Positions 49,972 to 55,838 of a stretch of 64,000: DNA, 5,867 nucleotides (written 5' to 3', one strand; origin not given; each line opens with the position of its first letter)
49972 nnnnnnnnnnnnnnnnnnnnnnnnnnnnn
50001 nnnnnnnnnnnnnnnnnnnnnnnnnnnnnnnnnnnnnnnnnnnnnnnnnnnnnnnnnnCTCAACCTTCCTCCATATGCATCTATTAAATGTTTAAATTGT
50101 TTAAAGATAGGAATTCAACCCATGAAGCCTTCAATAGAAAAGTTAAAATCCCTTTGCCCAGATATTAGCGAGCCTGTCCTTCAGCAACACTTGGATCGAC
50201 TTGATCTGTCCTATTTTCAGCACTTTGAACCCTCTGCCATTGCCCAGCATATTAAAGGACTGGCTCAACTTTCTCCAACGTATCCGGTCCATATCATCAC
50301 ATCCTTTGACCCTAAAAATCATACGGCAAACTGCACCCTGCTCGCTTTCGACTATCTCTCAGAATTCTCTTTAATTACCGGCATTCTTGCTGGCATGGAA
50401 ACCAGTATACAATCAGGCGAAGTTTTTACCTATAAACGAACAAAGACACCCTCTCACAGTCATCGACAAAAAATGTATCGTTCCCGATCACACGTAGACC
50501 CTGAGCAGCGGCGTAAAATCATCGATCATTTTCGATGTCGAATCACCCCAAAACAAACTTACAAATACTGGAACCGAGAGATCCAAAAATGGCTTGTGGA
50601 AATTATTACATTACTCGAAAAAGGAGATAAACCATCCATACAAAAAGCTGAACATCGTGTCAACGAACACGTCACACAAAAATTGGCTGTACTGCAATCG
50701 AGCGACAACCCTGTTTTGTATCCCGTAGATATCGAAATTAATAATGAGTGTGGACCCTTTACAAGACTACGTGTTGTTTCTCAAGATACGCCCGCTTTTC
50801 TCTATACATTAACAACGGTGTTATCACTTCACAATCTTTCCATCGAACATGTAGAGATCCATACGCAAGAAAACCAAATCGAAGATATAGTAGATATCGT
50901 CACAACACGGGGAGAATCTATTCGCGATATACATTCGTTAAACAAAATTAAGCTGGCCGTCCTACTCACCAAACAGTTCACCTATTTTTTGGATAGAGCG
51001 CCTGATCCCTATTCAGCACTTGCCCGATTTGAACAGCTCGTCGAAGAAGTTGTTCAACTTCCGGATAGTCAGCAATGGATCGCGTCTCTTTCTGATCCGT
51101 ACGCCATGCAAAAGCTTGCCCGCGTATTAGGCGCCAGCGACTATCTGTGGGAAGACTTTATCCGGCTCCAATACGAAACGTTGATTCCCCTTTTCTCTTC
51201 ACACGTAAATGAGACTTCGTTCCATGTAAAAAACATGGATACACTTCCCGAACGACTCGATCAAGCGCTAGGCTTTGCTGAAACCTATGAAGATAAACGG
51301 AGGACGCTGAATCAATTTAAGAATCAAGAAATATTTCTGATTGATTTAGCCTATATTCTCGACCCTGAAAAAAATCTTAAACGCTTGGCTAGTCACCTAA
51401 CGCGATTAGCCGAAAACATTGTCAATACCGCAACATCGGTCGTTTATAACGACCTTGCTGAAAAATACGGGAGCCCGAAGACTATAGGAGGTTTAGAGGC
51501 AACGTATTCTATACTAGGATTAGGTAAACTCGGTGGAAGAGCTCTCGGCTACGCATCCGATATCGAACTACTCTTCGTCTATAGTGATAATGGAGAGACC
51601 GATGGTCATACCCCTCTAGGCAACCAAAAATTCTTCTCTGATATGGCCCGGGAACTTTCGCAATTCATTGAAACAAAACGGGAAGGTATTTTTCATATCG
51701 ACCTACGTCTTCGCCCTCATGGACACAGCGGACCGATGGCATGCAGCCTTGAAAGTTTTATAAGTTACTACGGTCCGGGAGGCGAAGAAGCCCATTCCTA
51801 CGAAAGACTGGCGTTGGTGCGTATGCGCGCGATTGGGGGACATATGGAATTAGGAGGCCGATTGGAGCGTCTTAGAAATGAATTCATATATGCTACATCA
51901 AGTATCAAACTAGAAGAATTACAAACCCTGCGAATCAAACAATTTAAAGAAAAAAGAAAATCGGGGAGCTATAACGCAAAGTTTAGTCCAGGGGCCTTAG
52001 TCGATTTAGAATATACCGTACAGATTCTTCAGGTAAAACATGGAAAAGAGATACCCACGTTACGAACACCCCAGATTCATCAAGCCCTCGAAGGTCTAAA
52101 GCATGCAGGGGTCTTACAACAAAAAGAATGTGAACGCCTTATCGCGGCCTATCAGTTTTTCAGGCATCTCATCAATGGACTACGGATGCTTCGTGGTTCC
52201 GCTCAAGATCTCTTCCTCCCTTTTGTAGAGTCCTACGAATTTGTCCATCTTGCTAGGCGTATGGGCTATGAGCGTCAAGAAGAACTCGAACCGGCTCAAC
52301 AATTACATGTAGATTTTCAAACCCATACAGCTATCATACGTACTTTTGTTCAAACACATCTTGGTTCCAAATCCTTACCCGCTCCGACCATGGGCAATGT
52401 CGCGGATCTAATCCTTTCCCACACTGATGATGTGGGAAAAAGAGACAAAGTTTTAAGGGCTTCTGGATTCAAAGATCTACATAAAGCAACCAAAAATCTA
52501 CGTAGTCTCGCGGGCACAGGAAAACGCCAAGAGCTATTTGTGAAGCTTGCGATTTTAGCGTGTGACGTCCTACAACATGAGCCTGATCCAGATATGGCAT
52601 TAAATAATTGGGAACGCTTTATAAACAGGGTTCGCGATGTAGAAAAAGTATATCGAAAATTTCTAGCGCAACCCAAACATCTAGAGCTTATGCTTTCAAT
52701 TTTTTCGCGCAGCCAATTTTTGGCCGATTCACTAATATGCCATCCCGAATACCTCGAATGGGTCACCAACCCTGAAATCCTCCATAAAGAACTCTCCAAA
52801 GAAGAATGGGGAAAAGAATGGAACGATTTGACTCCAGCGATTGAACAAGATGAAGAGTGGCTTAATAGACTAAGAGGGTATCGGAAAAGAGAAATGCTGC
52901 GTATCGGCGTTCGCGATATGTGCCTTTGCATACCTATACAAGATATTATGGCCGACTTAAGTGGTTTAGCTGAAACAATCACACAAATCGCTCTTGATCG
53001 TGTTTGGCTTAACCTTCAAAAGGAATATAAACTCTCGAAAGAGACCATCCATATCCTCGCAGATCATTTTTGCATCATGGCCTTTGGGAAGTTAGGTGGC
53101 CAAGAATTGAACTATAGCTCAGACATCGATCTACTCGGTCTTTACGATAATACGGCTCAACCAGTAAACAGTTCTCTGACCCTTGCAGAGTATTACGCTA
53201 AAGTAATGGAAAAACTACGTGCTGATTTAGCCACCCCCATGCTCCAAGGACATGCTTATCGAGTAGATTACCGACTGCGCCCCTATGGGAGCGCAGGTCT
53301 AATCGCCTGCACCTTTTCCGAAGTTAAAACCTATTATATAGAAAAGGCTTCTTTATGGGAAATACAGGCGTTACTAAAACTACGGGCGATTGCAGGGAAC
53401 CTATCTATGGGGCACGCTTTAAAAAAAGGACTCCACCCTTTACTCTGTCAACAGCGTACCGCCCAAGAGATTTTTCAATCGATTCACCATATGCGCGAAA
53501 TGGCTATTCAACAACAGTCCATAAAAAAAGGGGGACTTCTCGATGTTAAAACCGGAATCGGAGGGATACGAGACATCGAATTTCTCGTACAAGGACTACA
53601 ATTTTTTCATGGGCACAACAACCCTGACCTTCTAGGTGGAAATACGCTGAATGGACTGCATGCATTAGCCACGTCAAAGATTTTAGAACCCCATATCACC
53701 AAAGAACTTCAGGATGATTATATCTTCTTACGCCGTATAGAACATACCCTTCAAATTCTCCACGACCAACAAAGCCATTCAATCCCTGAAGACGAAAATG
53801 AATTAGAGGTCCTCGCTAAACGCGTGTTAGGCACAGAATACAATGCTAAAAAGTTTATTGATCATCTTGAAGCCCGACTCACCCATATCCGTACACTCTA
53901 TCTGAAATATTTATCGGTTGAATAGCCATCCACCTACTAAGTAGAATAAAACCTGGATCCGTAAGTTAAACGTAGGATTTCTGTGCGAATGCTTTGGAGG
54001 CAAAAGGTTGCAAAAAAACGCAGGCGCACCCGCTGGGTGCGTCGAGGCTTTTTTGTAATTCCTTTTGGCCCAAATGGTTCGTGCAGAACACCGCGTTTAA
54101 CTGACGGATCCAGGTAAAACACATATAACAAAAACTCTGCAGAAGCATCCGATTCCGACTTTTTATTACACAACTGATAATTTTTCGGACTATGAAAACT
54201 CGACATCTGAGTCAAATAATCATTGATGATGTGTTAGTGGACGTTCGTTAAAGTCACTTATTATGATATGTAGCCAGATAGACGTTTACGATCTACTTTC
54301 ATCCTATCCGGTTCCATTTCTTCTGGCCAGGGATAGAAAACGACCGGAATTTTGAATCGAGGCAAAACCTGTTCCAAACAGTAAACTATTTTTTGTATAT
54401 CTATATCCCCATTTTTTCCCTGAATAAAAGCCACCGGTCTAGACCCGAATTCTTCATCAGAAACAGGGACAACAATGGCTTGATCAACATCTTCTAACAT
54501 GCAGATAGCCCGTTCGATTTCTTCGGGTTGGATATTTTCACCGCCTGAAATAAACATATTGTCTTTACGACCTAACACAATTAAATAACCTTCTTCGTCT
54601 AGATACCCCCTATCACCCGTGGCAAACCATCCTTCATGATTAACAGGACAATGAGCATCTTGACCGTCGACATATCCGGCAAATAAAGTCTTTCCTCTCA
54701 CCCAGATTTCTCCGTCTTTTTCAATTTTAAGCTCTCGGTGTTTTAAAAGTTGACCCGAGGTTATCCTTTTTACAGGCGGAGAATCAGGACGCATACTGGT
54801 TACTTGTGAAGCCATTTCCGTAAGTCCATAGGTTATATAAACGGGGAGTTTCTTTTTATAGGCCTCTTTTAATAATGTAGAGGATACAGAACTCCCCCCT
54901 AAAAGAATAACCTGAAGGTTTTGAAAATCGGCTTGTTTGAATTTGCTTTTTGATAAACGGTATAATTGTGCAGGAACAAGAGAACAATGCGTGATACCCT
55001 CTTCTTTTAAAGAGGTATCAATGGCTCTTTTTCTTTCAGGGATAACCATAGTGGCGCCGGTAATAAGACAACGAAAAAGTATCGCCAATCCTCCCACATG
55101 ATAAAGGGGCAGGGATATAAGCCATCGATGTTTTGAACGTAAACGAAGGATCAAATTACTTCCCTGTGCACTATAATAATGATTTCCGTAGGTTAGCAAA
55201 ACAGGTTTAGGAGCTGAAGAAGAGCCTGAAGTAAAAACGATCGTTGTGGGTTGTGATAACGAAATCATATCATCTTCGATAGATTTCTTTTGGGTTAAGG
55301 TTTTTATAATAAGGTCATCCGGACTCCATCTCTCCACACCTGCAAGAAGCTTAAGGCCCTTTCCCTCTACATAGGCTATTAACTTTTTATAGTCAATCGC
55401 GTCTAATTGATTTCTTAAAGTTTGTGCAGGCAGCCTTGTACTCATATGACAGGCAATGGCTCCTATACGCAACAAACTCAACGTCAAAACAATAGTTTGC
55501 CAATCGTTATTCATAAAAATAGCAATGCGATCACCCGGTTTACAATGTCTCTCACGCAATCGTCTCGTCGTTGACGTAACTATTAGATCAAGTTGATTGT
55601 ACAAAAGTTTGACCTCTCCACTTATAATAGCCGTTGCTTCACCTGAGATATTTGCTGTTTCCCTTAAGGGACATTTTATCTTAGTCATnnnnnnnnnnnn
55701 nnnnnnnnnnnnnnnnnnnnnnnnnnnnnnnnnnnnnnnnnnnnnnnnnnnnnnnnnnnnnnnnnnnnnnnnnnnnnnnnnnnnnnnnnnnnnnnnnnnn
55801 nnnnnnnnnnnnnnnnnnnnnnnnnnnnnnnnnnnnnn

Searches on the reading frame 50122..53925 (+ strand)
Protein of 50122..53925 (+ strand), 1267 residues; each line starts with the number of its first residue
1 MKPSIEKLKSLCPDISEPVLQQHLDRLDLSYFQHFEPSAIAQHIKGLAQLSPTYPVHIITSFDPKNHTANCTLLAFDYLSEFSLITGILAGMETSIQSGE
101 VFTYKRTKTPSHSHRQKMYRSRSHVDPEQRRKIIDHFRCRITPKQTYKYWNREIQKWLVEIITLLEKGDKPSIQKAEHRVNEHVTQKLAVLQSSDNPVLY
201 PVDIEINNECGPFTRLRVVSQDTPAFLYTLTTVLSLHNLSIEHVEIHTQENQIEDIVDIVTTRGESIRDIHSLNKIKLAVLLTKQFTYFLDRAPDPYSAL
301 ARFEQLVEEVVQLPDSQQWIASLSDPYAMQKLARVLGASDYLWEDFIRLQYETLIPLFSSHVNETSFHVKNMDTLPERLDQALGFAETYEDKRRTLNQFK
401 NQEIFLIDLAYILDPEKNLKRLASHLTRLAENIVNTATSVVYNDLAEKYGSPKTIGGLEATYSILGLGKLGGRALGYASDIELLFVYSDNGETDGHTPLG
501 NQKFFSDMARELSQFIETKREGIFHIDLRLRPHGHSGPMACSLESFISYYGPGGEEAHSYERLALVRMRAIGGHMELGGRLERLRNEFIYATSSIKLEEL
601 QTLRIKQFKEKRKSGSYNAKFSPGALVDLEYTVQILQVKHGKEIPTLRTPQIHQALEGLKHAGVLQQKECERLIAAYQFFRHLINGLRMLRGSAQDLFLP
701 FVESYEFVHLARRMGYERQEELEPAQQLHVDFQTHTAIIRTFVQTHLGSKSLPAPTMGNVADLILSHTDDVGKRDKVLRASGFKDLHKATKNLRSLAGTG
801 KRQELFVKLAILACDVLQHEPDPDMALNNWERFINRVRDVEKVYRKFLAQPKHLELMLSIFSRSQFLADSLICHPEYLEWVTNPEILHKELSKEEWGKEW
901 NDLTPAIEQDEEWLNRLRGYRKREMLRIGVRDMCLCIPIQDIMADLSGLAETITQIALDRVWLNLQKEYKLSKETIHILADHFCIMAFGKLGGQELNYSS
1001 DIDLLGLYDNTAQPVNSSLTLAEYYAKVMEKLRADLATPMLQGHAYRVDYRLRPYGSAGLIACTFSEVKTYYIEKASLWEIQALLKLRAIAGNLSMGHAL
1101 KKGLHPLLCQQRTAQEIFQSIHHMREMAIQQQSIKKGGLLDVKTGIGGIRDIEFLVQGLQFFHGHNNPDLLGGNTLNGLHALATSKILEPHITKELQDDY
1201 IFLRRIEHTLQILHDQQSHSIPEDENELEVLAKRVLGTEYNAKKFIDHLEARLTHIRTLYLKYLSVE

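Call 9: search_protein_families(library=pfam, proteins=[window:50122-53925:+])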
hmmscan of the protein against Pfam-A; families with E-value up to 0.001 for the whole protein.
window:50122-53925:+ (1267 aa): 2 families
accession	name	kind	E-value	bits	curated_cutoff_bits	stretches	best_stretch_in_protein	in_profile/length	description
PF03710.21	GlnE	-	4.3e-98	328.2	24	2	856-1099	3-248/252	Glutamate-ammonia ligase adenylyltransferase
PF08335.16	GlnD_UR_UTase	-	1.4e-35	122.8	21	2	1140-1260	26-137/141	GlnD PII-uridylyltransferase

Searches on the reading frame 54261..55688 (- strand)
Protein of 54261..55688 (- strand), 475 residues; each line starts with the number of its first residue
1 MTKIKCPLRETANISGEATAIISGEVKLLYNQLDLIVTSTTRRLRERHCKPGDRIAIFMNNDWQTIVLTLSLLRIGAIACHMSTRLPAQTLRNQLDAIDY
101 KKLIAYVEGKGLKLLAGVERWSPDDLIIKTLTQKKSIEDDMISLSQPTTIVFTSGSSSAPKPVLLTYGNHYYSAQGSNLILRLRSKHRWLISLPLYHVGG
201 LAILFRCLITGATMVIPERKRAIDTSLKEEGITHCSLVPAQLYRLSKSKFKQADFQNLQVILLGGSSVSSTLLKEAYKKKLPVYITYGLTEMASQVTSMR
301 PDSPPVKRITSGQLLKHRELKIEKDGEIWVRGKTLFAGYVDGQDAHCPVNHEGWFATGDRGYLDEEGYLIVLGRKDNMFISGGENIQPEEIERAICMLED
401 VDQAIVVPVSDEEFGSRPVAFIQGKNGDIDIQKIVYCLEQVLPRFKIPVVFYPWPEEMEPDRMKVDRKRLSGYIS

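Call 9: search_protein_families(library=pfam, proteins=[window:54261-55688:-])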
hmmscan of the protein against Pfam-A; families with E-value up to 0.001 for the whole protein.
window:54261-55688:- (475 aa): 2 families
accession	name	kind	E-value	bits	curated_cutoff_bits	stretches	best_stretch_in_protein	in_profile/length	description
PF00501.34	AMP-binding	-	1.7e-51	175.7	29.9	1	9-339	2-383/384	AMP-binding enzyme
PF13193.12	AMP-binding_C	-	5.2e-06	27.7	24.5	1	390-450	1-62/76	AMP-binding enzyme C-terminal domain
